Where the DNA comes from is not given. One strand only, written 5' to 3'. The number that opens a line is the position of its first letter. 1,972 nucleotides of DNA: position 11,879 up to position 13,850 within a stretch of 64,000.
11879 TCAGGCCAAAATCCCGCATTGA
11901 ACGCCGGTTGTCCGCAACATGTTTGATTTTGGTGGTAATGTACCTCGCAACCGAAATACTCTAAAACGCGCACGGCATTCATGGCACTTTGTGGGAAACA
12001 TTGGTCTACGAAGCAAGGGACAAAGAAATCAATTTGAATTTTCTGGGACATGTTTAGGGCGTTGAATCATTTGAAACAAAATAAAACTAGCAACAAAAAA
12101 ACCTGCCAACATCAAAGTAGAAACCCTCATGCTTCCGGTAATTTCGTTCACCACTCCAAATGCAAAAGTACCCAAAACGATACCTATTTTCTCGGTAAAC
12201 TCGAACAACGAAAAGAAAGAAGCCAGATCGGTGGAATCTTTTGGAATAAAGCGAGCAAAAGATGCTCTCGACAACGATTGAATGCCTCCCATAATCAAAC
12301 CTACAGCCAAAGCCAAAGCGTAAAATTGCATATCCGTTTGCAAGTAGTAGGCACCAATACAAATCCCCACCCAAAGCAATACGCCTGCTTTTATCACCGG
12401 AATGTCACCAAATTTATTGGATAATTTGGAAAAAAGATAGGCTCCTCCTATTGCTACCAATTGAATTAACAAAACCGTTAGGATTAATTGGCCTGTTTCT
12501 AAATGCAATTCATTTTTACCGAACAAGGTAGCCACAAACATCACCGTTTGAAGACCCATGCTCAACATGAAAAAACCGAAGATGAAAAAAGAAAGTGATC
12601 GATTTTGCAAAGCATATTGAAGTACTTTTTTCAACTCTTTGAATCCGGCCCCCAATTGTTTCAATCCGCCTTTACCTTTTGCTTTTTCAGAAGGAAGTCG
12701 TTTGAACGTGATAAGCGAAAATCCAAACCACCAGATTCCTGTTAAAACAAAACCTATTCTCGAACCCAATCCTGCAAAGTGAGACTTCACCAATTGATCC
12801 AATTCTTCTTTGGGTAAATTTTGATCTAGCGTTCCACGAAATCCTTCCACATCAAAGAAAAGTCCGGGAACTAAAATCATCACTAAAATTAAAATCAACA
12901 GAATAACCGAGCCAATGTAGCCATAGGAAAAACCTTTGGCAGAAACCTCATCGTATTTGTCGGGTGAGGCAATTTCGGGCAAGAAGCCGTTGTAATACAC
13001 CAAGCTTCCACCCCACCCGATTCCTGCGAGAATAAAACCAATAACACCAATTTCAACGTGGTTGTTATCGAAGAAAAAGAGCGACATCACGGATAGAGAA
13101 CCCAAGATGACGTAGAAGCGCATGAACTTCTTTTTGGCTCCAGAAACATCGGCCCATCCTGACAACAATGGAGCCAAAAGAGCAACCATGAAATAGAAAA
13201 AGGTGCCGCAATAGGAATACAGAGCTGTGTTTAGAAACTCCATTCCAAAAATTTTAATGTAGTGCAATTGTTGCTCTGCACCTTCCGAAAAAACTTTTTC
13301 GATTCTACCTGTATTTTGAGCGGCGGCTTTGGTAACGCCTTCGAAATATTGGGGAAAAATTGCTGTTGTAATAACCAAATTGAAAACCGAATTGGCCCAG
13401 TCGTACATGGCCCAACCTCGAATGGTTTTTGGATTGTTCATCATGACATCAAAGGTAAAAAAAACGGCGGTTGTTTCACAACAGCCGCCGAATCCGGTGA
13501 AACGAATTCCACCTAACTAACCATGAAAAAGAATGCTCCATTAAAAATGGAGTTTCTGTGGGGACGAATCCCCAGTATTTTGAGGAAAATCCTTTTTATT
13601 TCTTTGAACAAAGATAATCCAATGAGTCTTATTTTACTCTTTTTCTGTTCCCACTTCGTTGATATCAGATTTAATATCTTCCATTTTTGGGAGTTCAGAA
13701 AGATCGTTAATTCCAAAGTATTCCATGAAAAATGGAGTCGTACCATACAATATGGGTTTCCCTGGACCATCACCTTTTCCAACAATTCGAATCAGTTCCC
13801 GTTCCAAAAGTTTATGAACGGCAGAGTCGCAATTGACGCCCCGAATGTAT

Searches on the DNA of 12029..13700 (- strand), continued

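Call 78: search_rna_families(source=L161, start=3830, end=4060, threshold=evalue, max_evalue=5)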
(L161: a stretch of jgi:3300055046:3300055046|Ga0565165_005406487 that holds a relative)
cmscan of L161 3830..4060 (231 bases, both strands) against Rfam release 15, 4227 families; matches with E-value up to 5: 15.
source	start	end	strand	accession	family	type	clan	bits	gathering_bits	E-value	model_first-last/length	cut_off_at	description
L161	3942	4025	+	RF04319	BTncRNA_FopS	Gene; sRNA;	-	23.4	56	0.12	1-71/71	no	Bacteroidetes FopS (family of paralogous sRNAs)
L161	3896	4027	+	RF00558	L20_leader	Cis-reg; leader;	-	20.4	58.7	0.064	1-127/127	no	Ribosomal protein L20 leader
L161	3977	4060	-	RF02029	sraA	Gene; sRNA;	-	18.5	56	1.4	20-95/95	5'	sraA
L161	3921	4055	-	RF02348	tracrRNA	Gene; CRISPR;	-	18.2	70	0.98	1-92/92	no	Trans-activating crRNA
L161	3922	4037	-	RF02452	ncr1575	Gene; sRNA;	-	17.5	60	2.8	1-212/212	no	Bacillus sRNA ncr1575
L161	3922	4026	-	RF02747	FtrA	Gene; sRNA;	-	17.4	134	3.3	1-111/111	no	Francisella sRNA A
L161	3890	4022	+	RF01770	rimP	Cis-reg; leader;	-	15.4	47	3.8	1-102/102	no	Gammaprotebacteria rimP leader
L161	3988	4029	-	RF02083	OrzO-P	Gene; antitoxin;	-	15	60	4.7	34-76/76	no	OrzO-P RNA antitoxin family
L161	3835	3919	-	RF02085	Yar_1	Gene; lncRNA;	-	14.3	50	0.73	1-74/74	no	Yellow-achaete intergenic RNA conserved region 1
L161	3851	3969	+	RF01658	ceN81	Gene; snRNA; snoRNA; HACA-box;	-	14.2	50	3.6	1-126/126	no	Caenorhabditis snoRNA ceN81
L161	3970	4060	-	RF03532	SQ2397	Cis-reg;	-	13.9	100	3.1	145-243/243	5'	Cis-regulator of HTH transcription factor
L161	3984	4014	+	RF01074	RF_site1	Cis-reg; frameshift_element;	-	13.5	40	4.7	1-40/40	no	Putative RNA-dependent RNA polymerase ribosomal frameshift site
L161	3927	4057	+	RF03148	RAGATH-11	Gene; sRNA;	-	13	79.4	4.8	1-116/116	no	RAGATH-11 RNA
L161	3914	4044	+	RF02043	HOTTIP_4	Gene; lncRNA;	-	12.9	45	4.1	49-166/166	no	HOXA transcript at the distal tip, conserved region 4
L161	3945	4058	-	RF02849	Ysr197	Gene; sRNA;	-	9.6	167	3.3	1-254/254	no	Yersinia sRNA 197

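Call 79: search_rna_families(source=L161, start=3920, end=4040, threshold=evalue, max_evalue=1, show_alignments=2)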
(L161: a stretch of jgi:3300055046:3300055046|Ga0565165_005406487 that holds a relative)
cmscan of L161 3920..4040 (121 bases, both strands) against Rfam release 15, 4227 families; matches with E-value up to 1: 2.
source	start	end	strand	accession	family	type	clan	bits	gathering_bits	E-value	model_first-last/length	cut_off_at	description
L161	3942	4025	+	RF04319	BTncRNA_FopS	Gene; sRNA;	-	23.4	56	0.063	1-71/71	no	Bacteroidetes FopS (family of paralogous sRNAs)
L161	3971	4040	+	RF00022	GcvB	Gene;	-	14.4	42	0.22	1-78/204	3'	GcvB RNA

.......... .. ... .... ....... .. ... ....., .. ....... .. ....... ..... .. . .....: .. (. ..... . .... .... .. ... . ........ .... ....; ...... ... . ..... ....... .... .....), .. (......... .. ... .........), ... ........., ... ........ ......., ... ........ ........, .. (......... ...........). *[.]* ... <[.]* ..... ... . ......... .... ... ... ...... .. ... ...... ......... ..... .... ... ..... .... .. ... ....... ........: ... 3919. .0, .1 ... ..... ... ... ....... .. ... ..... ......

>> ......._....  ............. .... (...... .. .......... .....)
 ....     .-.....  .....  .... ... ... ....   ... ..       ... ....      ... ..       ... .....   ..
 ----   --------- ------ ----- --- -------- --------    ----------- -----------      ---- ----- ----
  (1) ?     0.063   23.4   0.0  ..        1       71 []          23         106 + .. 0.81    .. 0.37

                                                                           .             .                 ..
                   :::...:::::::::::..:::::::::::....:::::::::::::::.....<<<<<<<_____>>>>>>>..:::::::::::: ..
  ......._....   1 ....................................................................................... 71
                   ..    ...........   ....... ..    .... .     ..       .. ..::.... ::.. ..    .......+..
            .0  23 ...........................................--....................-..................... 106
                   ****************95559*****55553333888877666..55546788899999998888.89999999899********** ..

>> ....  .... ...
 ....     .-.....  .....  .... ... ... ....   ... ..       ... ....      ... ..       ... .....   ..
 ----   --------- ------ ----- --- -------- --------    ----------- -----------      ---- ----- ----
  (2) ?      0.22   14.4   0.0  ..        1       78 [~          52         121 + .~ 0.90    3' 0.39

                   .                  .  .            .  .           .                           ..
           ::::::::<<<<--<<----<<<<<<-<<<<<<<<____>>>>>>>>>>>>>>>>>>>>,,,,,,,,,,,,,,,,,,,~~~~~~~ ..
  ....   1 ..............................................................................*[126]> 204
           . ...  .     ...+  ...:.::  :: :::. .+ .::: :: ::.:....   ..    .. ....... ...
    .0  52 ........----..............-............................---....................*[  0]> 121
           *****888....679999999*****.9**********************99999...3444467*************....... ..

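Call 83: search_rna_families(source=window, start=13445, end=13545, threshold=evalue, max_evalue=10, show_alignments=3)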
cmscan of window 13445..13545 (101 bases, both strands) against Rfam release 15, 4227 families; matches with E-value up to 10: 13.
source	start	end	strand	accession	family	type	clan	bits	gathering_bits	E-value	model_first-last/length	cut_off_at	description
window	13453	13545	-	RF00558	L20_leader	Cis-reg; leader;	-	16.4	58.7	0.28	31-127/127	5'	Ribosomal protein L20 leader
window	13445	13505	+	RF02426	SpF03_sRNA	Gene; sRNA;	-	15.3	50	5.1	42-106/106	5'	Streptococcus sRNA SpF03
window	13455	13533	-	RF04319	BTncRNA_FopS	Gene; sRNA;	-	15.2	56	2.1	1-71/71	no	Bacteroidetes FopS (family of paralogous sRNAs)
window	13454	13514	-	RF02056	STnc390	Gene; sRNA;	-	14.8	50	0.53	1-60/60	no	Salmonella sRNA STnc390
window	13457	13505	-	RF02869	ncS025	Gene; sRNA;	-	14.3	46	1.2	1-85/85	no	Burkholderia sRNA 25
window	13455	13492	+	RF02634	EF3314_EF3315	Gene; sRNA;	-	13.5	100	0.28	104-141/141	no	Enterococcus sRNA EF3314_EF3315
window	13450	13540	-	RF00519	suhB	Gene; sRNA;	CL00108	12.6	41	1.5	1-77/77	no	Makes More Granules Regulator RNA (mmgR)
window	13534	13545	-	RF01727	SAM-SAH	Cis-reg; riboswitch;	-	12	40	1.1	38-49/49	5'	SAM/SAH riboswitch aptamer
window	13445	13499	+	RF02055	STnc380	Gene; sRNA;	-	11.4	60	3.5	53-108/108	5'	Enterobacterial sRNA STnc380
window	13445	13494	+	RF02986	FuFi-1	Gene; sRNA;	-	9.7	59.6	2.9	114-175/175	5'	FuFi-1 RNA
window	13445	13518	-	RF02173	SMAD5-AS1_1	Gene; lncRNA;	-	8.6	45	1.6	1-77/263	3'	SMAD5 antisense RNA 1 conserved region 1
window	13446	13456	+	RF01933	bxd_5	Gene; lncRNA;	-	8.6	50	4.9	47-57/57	no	Bithoraxoid conserved region 5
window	13460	13490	-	RF02405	P34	Gene; sRNA;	-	7.3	44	5.2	264-294/399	no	Pseudomonas sRNA P34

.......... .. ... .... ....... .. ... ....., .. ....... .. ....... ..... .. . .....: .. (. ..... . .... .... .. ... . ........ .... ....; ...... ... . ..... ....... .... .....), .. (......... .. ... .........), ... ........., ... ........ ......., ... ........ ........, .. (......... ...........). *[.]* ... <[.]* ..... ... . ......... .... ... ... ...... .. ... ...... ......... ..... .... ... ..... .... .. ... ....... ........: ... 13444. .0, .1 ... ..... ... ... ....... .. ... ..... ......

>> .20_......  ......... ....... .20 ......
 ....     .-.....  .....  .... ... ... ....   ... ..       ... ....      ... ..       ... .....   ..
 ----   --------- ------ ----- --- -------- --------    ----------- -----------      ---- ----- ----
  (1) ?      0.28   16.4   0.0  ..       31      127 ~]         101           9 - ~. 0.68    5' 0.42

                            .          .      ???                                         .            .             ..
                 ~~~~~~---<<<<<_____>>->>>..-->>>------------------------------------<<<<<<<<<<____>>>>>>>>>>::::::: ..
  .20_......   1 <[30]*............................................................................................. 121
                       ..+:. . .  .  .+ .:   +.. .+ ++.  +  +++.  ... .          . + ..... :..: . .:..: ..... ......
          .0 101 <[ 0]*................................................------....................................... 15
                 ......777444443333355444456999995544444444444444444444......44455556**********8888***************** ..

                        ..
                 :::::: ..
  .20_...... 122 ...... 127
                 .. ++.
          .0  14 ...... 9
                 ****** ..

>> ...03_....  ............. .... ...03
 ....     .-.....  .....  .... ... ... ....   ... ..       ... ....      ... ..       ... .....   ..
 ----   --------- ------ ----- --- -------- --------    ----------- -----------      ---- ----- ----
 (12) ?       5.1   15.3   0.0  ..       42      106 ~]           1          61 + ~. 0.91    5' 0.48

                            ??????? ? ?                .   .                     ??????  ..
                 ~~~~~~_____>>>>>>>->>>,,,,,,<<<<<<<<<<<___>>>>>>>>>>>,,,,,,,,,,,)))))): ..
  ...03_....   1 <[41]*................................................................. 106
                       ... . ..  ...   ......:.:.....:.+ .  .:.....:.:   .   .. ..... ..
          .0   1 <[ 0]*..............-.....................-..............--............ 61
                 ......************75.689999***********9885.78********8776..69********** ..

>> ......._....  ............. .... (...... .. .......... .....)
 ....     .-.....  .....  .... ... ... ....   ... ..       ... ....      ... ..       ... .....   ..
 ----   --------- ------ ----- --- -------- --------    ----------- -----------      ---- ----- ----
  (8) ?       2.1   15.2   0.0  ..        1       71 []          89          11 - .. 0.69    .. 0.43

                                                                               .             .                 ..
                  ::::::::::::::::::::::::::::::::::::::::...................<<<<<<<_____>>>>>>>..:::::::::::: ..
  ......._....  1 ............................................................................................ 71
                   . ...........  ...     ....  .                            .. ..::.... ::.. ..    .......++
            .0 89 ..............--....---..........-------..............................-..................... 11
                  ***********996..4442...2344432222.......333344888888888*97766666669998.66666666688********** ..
